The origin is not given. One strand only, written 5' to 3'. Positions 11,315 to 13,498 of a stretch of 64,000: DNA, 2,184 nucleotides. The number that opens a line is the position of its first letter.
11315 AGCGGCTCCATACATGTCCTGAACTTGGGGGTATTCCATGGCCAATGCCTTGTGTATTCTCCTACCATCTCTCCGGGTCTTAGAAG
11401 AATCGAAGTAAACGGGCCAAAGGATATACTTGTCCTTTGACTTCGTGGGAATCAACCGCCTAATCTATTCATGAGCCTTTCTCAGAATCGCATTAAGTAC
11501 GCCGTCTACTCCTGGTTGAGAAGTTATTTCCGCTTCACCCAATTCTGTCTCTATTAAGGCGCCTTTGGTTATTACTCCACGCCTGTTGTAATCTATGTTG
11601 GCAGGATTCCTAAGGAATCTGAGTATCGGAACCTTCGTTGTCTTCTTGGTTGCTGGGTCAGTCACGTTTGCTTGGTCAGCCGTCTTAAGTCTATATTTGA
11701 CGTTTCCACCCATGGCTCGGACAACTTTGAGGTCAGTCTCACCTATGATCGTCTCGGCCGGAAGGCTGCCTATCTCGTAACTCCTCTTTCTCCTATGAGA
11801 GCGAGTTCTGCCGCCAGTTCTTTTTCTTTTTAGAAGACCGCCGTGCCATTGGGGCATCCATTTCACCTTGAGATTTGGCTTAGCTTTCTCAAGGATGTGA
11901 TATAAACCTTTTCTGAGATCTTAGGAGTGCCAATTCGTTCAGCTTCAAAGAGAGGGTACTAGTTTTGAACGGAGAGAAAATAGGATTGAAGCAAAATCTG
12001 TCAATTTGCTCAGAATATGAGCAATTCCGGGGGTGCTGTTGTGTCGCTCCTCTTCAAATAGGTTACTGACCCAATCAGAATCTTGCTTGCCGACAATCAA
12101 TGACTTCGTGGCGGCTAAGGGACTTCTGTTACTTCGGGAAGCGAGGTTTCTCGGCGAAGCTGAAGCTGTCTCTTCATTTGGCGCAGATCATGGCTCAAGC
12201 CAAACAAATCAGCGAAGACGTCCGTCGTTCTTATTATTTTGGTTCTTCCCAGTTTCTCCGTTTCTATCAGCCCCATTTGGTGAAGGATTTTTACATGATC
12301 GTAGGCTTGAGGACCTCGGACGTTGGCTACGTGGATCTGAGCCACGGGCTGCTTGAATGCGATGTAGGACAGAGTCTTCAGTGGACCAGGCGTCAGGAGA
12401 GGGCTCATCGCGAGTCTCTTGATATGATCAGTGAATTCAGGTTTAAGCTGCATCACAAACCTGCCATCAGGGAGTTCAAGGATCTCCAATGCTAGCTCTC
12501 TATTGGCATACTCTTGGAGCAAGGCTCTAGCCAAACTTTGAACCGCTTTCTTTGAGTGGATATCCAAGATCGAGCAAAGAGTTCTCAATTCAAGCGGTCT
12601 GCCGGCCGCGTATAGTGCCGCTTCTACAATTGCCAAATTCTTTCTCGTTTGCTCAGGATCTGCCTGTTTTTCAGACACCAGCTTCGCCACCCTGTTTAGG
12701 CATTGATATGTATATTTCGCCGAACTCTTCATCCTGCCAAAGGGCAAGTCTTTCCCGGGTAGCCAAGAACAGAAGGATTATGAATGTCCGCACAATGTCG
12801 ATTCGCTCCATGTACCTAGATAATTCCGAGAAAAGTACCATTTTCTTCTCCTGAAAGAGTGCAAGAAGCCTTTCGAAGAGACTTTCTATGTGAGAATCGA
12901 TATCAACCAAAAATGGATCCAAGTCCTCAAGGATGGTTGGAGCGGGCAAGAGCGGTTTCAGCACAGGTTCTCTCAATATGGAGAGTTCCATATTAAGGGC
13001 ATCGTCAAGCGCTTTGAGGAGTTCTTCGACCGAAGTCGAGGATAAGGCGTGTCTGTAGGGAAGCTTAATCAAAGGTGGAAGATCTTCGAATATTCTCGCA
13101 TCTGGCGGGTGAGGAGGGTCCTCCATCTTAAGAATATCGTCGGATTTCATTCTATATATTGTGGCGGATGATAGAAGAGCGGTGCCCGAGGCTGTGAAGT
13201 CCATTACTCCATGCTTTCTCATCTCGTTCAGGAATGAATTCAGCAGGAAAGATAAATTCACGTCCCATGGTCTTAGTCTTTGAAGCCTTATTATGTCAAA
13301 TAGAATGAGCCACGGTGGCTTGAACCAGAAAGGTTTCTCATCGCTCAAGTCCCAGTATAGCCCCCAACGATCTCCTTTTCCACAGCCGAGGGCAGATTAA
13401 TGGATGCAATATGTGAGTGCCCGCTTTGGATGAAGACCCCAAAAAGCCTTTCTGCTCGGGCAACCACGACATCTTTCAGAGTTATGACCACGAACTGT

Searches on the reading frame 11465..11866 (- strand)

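Call 21: search_protein_families(library=pfam, proteins=[window:11465-11866:-], max_evalue=0.001)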
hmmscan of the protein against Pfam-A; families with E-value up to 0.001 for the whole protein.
window:11465-11866:- (133 aa): 1 family
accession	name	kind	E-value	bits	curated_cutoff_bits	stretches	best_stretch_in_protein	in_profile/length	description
PF01201.27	Ribosomal_S8e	-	4.5e-37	127.7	30.2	1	12-128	5-132/133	Ribosomal protein S8e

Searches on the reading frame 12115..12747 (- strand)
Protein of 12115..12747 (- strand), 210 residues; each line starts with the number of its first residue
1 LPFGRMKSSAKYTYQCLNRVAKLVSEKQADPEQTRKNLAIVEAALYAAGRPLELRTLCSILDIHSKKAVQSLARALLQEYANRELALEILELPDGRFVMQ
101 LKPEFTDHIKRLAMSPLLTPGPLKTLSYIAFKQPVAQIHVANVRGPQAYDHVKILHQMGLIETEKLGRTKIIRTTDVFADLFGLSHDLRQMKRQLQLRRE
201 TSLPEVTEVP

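Call 22: search_protein_families(library=pfam, proteins=[window:12115-12747:-], max_evalue=0.001)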
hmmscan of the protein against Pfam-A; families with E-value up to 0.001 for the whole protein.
window:12115-12747:- (210 aa): 1 family
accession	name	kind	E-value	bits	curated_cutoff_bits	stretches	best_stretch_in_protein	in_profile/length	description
PF04079.22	SMC_ScpB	-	4.6e-33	114.5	27.4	1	39-190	1-156/160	Segregation and condensation complex subunit ScpB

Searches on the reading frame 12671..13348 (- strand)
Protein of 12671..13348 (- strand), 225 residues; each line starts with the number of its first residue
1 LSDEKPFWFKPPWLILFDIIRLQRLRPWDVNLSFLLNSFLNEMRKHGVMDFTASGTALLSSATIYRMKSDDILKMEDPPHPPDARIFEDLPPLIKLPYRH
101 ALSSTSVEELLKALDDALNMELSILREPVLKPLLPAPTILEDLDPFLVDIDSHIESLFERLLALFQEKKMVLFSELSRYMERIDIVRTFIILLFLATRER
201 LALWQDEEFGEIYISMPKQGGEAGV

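Call 22: search_protein_families(library=pfam, proteins=[window:12671-13348:-], max_evalue=0.001)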
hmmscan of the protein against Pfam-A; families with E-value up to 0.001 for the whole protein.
window:12671-13348:- (225 aa): 1 family
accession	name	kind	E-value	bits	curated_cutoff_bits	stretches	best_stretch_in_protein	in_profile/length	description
PF02616.19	SMC_ScpA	-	2.7e-09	37.8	24.6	1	159-216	167-231/232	Segregation and condensation protein ScpA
